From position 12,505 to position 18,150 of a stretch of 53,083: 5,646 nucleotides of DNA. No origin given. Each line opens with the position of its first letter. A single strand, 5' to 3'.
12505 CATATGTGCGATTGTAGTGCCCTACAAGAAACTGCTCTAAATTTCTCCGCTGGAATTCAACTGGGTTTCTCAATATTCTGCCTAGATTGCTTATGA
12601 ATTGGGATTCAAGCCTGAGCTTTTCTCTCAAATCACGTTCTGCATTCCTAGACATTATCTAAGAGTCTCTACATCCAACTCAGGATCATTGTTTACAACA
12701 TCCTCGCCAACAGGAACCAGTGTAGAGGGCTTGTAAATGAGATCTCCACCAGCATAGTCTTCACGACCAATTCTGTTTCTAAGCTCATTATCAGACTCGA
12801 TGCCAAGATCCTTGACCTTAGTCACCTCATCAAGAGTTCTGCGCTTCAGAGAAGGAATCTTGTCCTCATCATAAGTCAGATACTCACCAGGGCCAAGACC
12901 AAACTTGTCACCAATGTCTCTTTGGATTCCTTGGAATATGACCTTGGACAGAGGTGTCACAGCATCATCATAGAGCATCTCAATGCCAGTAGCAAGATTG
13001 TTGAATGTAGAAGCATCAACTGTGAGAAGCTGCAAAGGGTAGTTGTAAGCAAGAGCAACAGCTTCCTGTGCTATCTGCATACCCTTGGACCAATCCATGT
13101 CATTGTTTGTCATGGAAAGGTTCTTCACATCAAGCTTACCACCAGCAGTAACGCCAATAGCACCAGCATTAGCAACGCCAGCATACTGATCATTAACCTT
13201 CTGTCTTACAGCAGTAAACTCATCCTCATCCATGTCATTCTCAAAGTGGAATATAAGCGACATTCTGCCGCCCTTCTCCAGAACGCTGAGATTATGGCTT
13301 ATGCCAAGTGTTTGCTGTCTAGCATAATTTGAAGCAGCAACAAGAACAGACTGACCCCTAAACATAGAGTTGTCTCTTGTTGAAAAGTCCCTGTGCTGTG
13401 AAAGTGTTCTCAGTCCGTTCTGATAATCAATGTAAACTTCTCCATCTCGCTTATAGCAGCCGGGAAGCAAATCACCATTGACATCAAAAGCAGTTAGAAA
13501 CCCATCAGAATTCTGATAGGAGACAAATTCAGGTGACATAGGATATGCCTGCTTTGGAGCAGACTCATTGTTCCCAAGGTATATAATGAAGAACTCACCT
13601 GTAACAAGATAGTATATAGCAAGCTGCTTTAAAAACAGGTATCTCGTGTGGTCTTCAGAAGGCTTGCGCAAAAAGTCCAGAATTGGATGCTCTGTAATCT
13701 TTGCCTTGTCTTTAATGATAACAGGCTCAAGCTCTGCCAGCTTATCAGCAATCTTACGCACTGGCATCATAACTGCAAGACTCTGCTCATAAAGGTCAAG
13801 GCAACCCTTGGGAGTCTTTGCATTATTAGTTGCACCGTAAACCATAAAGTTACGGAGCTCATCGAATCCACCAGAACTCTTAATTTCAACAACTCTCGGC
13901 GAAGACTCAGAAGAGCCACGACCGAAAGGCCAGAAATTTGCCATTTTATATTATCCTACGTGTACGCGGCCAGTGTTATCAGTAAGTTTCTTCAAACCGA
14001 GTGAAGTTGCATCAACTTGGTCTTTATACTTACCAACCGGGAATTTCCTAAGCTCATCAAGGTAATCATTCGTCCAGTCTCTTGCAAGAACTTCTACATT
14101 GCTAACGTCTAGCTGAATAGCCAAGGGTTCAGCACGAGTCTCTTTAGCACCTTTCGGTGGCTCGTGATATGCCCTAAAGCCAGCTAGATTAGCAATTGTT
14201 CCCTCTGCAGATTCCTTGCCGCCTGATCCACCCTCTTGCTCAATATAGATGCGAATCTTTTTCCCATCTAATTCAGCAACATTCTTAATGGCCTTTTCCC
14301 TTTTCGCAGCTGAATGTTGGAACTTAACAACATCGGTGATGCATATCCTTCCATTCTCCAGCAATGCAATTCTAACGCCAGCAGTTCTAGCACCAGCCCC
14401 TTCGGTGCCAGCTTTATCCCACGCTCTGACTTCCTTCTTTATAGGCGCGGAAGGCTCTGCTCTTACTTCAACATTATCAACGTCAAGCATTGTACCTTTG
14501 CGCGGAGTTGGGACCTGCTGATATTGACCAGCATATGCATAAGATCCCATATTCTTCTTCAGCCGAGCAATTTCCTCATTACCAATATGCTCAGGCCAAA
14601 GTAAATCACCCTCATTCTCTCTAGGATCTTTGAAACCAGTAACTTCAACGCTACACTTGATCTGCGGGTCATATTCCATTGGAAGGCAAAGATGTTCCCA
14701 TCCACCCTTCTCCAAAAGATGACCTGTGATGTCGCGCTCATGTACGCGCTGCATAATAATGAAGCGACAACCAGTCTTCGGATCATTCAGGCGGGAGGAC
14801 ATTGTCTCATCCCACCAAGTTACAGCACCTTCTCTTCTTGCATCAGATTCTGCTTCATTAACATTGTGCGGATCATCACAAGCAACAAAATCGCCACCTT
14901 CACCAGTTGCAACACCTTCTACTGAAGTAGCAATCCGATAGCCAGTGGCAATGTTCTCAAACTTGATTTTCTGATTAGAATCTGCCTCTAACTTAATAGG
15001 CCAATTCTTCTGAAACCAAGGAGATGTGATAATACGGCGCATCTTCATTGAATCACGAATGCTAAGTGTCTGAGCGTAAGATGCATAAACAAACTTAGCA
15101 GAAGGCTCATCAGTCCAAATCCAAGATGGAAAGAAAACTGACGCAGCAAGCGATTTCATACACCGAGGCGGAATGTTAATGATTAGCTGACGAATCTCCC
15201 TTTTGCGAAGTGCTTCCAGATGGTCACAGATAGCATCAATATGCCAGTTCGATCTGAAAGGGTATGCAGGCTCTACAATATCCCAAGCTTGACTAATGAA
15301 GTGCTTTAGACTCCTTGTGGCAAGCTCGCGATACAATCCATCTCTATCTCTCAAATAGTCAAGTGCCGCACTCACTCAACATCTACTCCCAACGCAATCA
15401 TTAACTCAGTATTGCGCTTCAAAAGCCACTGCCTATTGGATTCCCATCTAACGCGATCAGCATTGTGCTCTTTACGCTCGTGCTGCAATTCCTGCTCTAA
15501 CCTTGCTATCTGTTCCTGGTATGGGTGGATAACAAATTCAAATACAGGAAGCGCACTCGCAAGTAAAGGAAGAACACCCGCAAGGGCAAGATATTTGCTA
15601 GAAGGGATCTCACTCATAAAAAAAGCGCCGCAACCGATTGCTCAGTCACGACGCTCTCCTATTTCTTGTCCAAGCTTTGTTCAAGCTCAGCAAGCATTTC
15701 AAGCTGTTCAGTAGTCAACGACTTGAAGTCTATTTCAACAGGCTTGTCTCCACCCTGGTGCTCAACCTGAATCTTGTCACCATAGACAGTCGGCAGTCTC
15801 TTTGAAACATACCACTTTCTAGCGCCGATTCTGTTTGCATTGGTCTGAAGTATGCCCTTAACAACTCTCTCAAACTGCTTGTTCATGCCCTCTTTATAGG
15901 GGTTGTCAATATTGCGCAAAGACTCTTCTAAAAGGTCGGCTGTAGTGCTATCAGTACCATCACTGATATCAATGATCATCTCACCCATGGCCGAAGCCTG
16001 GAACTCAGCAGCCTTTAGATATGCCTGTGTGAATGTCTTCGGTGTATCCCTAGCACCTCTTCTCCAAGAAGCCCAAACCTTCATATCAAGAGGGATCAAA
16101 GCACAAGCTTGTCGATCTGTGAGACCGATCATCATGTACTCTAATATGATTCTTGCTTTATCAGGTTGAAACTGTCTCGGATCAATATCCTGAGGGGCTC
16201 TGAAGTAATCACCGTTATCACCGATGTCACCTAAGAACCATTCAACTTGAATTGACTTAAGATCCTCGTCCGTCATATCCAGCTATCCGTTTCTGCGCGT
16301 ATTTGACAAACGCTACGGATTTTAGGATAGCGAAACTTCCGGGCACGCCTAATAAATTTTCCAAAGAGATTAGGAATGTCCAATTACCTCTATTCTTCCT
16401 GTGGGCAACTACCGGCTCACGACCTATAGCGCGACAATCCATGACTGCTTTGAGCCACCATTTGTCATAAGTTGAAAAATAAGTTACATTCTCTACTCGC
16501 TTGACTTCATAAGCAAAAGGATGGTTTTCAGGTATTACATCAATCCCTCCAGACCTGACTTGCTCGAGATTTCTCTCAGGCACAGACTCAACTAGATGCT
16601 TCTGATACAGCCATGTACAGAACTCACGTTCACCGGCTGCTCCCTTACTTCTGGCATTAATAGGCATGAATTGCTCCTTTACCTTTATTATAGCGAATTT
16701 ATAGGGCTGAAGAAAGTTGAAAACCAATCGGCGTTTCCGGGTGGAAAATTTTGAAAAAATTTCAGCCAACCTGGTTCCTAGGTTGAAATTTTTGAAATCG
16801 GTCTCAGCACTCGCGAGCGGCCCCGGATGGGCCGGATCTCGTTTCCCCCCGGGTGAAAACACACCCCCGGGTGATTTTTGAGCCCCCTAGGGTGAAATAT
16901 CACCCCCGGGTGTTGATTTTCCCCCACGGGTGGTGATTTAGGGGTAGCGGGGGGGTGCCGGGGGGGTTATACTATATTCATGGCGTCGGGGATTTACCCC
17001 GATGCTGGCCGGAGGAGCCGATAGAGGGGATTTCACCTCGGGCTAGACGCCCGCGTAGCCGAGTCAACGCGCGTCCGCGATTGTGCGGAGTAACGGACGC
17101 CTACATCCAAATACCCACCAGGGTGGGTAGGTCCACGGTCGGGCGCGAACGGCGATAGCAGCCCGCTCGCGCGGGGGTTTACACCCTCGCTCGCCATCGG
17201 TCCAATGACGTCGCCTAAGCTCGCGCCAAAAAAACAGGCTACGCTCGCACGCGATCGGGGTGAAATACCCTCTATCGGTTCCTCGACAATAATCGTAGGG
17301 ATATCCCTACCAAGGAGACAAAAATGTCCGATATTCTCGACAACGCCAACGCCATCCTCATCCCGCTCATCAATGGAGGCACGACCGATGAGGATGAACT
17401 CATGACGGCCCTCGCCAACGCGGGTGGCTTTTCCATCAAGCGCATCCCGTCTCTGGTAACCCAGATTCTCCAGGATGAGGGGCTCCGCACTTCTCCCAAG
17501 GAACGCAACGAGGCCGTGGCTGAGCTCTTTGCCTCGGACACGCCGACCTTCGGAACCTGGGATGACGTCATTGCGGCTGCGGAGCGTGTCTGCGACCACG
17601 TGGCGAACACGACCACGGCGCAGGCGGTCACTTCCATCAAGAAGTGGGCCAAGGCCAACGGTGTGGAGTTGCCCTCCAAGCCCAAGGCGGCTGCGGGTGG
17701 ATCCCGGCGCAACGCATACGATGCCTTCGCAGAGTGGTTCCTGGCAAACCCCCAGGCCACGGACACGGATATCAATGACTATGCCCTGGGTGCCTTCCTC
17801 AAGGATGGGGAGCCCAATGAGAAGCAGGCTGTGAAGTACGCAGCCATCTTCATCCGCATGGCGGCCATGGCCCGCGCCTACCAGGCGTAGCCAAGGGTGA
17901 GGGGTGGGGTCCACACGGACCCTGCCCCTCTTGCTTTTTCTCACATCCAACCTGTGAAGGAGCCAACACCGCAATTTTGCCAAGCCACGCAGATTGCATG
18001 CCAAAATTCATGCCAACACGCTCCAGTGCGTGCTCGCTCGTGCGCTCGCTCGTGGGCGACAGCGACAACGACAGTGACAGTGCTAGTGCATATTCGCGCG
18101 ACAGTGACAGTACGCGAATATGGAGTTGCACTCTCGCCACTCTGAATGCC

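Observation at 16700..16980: Five dyad-symmetric CACCC-N2-GGGTG sites at about 19-bp phasing beside an A/T-rich TTGAAA block at the divergent early/late junction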

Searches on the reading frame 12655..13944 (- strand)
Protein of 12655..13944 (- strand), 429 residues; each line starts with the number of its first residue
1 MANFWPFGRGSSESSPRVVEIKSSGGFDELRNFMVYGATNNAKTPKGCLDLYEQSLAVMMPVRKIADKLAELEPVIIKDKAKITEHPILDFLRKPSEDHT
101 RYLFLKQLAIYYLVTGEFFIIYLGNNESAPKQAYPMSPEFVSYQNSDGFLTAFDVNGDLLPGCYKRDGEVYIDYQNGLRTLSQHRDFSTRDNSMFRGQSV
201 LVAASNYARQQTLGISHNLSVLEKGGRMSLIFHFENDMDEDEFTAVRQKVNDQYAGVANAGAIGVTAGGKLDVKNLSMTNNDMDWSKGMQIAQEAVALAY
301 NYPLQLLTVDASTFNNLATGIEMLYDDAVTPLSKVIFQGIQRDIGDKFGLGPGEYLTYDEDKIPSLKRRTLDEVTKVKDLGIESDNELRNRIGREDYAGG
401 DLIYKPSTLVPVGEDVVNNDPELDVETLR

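Call 10: search_protein_families(library=pfam, proteins=[window:12655-13944:-], max_evalue=0.01)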
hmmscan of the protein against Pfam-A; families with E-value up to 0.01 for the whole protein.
window:12655-13944:- (429 aa): 1 family
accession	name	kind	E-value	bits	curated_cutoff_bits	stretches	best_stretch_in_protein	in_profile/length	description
PF04860.17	Phage_portal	-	2.7e-36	125.8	39.1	1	57-392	2-320/321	Phage portal protein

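Call 11: search_protein_families(library=phrogs, proteins=[window:12655-13944:-], max_evalue=0.001)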
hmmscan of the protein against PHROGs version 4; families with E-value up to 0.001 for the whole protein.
window:12655-13944:- (429 aa): 3 families
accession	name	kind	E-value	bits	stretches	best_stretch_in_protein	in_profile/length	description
phrog_12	-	head and packaging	1.7e-34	120.8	1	17-416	63-437/646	portal protein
phrog_2662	-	head and packaging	2.1e-27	97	1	44-413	56-424/717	portal protein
phrog_5929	-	head and packaging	2.9e-05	24.5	1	217-402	7-192/228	portal protein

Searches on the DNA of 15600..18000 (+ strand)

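Call 7: search_dna_similar(query=window:15600-18000:+, collection=phages, mode=distant, max_rows=30)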
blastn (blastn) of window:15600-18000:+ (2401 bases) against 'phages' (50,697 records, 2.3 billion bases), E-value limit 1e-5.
No match.

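Call 50: search_rna_families(source=window, start=16600, end=17400, threshold=evalue, max_evalue=10)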
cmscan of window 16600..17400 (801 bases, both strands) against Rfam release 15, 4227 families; matches with E-value up to 10: 8.
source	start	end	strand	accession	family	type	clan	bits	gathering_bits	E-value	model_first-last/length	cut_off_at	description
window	16665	16764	-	RF01054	preQ1-II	Cis-reg; riboswitch;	-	17.9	47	4.6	1-99/99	no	PreQ1-II (pre queuosine) riboswitch aptamer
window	16845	16931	-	RF03265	mir-1460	Gene; miRNA;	-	16.8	74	9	1-91/91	no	mir-1460 microRNA precursor family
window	16733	16757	-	RF01332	CRISPR-DR19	Gene; CRISPR;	-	16.3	40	8.5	1-37/37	no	CRISPR RNA direct repeat element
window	16759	16798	-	RF01332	CRISPR-DR19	Gene; CRISPR;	-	16.1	40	9.3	1-37/37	no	CRISPR RNA direct repeat element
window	16814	16847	-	RF01093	RF_site5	Cis-reg; frameshift_element;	-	15.6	35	7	1-60/60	no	Ma3 gene ribosomal frameshift signal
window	17140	17183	+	RF02808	PyrR210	Gene; snRNA; snoRNA; HACA-box;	-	14.3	59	5.9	1-59/59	no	Pyrobaculum sRNA 210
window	16943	16981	-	RF00192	BLV_package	Cis-reg;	-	12.6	70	7.1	1-55/55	no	Bovine leukaemia virus RNA packaging signal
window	16687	16808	+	RF00015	U4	Gene; snRNA; splicing;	CL00007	11.6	46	5.8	1-138/138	no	U4 spliceosomal RNA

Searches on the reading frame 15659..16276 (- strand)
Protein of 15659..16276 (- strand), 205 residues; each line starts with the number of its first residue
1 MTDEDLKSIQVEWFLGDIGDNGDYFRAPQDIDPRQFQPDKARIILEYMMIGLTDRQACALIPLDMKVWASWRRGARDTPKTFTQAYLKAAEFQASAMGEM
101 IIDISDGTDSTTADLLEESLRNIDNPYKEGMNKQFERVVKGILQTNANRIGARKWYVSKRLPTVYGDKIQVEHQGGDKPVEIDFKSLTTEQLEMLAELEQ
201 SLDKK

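Call 10: search_protein_families(library=pfam, proteins=[window:15659-16276:-], max_evalue=0.01)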
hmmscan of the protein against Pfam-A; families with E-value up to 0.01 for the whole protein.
window:15659-16276:- (205 aa): 1 family
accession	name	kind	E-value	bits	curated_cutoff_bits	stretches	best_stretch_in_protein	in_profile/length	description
PF20901.3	Sf6_terminase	-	3.5e-12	46.8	27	1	38-172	3-106/106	Bacteriophage Sf6, terminase small subunit-like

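Call 11: search_protein_families(library=phrogs, proteins=[window:15659-16276:-], max_evalue=0.001)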
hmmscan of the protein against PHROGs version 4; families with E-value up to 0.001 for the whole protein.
window:15659-16276:- (205 aa): 1 family
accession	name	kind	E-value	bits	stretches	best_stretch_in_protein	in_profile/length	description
phrog_1482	-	head and packaging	6e-17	62.6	1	33-197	12-145/147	terminase small subunit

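Call 12: find_related_loci(query=window:15659-16276:-, collection=viral_contigs, flank=6000)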
Query window:15659-16276:- (205 aa) in viral_contigs; peptide patterns used: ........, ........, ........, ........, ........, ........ (x = any residue, [..] = any of these).
16 stretches matched a pattern, but none encodes a relative of the query by tblastn (E <= 1e-3).
